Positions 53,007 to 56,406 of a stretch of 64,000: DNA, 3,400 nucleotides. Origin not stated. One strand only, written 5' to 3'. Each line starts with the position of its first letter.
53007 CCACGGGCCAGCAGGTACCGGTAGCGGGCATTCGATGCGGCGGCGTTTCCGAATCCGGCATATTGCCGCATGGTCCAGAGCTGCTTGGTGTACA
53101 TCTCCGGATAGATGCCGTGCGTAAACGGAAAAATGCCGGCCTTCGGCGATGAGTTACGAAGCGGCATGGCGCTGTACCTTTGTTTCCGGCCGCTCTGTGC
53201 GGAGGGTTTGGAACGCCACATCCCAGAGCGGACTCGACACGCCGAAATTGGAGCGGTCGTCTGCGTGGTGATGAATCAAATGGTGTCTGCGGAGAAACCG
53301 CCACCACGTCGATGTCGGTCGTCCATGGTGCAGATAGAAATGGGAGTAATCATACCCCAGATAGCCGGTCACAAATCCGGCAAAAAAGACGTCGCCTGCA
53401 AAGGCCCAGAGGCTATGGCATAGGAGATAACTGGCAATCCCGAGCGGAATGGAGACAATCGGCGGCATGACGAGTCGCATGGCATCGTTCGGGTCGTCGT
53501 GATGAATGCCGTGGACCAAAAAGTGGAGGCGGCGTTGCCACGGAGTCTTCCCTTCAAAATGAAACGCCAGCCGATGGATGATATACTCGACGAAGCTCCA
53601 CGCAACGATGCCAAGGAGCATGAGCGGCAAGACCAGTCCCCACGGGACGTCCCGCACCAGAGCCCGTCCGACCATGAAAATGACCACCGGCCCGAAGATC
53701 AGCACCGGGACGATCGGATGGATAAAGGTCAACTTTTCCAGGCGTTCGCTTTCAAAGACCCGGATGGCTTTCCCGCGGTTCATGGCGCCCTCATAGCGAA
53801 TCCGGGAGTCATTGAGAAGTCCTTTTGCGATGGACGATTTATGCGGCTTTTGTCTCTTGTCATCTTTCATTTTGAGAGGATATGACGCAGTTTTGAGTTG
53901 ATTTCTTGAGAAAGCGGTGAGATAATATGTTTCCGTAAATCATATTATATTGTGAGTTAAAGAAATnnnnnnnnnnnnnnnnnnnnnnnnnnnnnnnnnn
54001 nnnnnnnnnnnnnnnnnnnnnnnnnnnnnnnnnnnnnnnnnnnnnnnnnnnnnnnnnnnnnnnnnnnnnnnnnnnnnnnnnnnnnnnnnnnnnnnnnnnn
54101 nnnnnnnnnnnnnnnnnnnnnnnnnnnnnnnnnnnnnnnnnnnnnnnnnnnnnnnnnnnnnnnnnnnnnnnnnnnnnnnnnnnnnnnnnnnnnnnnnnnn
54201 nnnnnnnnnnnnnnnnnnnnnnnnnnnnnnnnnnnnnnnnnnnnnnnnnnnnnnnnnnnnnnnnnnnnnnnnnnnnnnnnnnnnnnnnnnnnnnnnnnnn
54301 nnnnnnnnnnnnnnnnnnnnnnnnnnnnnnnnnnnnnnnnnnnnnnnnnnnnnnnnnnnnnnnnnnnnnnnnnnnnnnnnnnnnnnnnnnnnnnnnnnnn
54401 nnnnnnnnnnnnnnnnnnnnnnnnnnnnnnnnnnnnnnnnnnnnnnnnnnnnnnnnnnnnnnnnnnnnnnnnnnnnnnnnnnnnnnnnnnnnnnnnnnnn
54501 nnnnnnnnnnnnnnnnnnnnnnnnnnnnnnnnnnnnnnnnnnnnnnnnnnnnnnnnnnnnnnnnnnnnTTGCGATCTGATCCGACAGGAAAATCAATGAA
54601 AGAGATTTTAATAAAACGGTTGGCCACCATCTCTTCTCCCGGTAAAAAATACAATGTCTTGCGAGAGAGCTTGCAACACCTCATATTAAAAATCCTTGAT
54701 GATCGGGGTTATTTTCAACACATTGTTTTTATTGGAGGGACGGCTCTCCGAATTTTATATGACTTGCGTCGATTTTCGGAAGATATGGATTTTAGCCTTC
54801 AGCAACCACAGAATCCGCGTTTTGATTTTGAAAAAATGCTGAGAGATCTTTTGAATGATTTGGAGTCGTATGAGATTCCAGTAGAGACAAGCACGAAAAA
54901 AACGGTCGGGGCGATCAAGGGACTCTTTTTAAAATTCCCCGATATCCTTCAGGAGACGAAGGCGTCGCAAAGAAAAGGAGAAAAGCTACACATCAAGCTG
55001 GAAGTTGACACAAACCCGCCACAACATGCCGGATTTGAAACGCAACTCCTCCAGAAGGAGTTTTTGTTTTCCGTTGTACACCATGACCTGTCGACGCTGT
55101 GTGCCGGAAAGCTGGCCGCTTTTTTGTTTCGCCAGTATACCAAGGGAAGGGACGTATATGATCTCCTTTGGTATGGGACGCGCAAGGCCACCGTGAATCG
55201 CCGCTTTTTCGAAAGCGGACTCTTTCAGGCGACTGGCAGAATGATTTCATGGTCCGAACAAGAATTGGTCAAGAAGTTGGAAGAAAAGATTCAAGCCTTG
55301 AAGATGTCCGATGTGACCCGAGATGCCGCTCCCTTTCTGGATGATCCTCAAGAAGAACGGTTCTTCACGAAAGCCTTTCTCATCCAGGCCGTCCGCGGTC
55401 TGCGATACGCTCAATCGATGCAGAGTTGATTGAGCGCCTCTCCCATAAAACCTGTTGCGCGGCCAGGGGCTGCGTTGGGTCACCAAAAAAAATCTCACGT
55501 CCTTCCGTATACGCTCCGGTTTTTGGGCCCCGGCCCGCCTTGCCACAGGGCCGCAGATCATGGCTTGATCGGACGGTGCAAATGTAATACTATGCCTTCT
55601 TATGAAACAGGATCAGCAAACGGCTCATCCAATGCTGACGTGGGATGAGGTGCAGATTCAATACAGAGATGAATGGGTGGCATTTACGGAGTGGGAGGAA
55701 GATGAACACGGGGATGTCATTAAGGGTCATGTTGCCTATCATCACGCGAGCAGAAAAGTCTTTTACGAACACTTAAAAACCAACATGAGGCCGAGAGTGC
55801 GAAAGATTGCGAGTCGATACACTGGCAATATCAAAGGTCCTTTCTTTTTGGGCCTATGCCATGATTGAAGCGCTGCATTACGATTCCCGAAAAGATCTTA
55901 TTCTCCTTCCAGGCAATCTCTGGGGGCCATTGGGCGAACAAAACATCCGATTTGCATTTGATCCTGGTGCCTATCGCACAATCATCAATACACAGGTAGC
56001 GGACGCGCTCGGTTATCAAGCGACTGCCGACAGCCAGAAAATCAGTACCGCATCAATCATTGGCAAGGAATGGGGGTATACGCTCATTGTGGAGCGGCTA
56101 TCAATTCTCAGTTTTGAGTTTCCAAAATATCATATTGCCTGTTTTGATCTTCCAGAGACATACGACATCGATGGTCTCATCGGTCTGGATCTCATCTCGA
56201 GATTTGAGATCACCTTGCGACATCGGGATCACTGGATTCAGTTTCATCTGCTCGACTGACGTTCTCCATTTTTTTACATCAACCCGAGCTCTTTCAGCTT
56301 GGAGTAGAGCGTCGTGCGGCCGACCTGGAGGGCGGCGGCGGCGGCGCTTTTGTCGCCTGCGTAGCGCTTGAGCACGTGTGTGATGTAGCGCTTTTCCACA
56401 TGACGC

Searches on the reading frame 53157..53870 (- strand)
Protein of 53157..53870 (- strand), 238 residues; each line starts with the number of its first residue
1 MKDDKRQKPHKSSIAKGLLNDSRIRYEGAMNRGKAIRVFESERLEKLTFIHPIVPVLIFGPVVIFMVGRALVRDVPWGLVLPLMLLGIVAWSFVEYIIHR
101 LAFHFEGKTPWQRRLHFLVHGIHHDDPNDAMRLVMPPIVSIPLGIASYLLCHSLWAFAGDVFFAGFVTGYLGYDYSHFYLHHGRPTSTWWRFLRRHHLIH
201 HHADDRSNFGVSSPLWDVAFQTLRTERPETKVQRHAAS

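Call 45: search_protein_families(library=pfam, proteins=[window:53157-53870:-], max_evalue=0.001)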
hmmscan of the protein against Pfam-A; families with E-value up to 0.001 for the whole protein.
window:53157-53870:- (238 aa): 1 family
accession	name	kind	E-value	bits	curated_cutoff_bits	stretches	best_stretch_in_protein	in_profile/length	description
PF04116.19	FA_hydroxylase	-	3.2e-18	66.8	31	1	84-222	1-132/132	Fatty acid hydroxylase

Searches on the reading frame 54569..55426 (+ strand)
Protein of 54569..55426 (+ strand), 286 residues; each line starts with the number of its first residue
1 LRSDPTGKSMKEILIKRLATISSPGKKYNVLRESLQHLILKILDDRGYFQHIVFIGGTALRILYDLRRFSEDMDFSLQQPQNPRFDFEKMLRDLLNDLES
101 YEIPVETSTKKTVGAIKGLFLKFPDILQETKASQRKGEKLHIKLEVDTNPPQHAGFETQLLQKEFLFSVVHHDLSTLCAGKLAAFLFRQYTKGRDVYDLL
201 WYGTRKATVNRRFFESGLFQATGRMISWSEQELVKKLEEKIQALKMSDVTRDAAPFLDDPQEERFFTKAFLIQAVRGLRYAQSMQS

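Call 45: search_protein_families(library=pfam, proteins=[window:54569-55426:+], max_evalue=0.001)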
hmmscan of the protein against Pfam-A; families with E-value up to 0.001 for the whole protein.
window:54569-55426:+ (286 aa): 1 family
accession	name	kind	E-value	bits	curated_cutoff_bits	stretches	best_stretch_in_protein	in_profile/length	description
PF08843.17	AbiEii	-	1.1e-24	88.1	22.5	1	40-262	3-229/238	Nucleotidyl transferase AbiEii toxin, Type IV TA system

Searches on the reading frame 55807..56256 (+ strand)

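Call 45: search_protein_families(library=pfam, proteins=[window:55807-56256:+], max_evalue=0.001)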
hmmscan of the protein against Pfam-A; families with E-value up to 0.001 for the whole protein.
window:55807-56256:+ (150 aa): 3 families
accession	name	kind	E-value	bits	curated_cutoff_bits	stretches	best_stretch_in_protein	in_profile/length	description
PF13650.11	Asp_protease_2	-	2.7e-09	38.1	24.3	1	43-129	6-90/90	Aspartyl protease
PF13975.11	gag-asp_proteas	-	6.3e-08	33.6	28.2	1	44-132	7-92/92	gag-polyprotein putative aspartyl protease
PF09668.16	Asp_protease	-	0.00018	22.1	26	1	47-136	21-107/109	Aspartyl protease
